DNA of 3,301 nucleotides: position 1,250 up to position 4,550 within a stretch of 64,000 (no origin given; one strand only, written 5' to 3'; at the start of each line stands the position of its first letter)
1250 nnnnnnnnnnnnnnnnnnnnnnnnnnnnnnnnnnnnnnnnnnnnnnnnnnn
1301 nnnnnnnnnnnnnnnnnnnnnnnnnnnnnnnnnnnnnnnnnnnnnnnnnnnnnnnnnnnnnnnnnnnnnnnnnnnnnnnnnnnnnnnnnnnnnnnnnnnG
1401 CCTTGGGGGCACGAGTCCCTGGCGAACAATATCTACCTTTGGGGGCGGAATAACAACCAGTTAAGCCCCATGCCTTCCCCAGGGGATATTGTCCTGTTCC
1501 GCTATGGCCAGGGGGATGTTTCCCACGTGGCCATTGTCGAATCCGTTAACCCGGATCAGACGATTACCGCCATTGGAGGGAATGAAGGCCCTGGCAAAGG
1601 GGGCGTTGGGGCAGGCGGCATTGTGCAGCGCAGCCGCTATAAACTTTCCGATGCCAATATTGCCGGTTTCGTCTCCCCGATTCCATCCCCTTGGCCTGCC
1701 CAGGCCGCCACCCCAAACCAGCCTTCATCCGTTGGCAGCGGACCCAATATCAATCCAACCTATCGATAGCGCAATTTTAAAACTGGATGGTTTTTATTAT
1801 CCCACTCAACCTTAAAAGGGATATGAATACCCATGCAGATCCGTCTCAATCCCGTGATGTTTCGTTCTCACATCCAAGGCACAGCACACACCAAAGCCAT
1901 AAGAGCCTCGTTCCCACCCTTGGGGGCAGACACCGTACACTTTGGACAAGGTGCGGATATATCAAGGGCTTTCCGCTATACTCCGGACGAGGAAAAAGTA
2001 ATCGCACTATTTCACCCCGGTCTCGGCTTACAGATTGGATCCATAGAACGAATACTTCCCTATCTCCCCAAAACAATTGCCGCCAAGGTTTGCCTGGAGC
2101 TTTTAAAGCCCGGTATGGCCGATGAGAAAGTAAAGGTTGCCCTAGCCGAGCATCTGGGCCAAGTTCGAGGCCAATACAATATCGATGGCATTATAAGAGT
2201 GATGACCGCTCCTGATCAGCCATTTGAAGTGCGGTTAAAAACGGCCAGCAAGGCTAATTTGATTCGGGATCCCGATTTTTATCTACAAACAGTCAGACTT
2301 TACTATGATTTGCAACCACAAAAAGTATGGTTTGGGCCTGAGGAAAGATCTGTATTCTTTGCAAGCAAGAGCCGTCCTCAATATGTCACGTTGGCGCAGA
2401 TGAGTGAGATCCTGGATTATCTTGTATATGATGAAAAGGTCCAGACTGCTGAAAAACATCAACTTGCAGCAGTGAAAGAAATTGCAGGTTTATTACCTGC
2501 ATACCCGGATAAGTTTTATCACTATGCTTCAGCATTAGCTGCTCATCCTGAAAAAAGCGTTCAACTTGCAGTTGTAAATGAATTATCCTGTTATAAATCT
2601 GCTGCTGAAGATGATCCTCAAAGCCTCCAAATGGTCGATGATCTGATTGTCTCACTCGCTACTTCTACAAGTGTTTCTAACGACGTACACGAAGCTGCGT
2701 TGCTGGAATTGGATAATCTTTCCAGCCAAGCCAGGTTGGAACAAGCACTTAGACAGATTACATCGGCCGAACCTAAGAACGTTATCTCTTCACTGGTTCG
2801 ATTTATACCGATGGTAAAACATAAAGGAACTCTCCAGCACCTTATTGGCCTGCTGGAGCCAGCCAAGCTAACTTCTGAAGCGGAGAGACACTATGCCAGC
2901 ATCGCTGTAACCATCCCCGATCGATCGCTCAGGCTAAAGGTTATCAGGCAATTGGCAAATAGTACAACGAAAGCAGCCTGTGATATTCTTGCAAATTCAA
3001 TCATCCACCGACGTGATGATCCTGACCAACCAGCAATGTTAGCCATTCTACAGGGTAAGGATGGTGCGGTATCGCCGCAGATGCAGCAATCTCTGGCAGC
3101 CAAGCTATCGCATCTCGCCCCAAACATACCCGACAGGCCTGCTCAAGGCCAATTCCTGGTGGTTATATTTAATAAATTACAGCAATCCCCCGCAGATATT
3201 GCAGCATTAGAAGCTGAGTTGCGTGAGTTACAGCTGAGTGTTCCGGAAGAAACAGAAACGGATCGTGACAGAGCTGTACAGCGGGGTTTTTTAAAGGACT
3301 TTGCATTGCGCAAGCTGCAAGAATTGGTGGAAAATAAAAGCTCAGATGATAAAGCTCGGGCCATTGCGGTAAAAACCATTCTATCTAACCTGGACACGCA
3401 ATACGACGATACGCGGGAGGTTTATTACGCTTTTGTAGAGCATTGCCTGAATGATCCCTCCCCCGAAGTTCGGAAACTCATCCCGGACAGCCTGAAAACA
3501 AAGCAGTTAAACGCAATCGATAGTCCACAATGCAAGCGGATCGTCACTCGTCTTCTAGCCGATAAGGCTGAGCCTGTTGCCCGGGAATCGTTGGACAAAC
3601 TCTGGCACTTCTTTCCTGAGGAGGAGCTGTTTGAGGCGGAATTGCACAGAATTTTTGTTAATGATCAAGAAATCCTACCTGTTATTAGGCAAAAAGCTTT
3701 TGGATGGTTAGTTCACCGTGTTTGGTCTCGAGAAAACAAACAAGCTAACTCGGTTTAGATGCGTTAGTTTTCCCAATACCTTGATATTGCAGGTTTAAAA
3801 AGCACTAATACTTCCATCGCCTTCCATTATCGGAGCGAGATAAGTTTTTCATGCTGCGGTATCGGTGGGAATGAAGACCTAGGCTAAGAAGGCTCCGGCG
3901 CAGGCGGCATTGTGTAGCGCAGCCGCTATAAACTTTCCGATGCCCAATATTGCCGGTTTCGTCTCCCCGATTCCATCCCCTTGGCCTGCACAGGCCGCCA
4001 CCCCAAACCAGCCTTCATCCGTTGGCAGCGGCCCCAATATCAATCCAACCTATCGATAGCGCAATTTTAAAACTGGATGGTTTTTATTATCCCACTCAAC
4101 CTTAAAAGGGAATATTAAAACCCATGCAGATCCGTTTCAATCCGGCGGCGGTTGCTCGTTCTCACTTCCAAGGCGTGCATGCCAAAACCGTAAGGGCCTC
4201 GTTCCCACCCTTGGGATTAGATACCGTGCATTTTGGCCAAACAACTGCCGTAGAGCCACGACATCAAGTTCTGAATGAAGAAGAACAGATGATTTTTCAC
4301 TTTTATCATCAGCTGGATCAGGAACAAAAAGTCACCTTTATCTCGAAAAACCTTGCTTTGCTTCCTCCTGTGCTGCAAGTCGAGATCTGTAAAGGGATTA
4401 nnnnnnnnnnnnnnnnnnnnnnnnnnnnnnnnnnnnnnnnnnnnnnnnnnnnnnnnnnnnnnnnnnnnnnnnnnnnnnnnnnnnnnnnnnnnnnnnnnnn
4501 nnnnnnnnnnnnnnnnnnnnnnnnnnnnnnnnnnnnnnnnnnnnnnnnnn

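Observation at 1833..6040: Low-GC pair of unknown ~640 aa HEAT-repeat paralogs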

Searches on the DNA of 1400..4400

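Call 54: search_rna_families(source=window, start=1400, end=4400, threshold=evalue, max_evalue=1)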
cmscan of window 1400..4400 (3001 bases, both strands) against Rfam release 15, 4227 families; matches with E-value up to 1: 0.
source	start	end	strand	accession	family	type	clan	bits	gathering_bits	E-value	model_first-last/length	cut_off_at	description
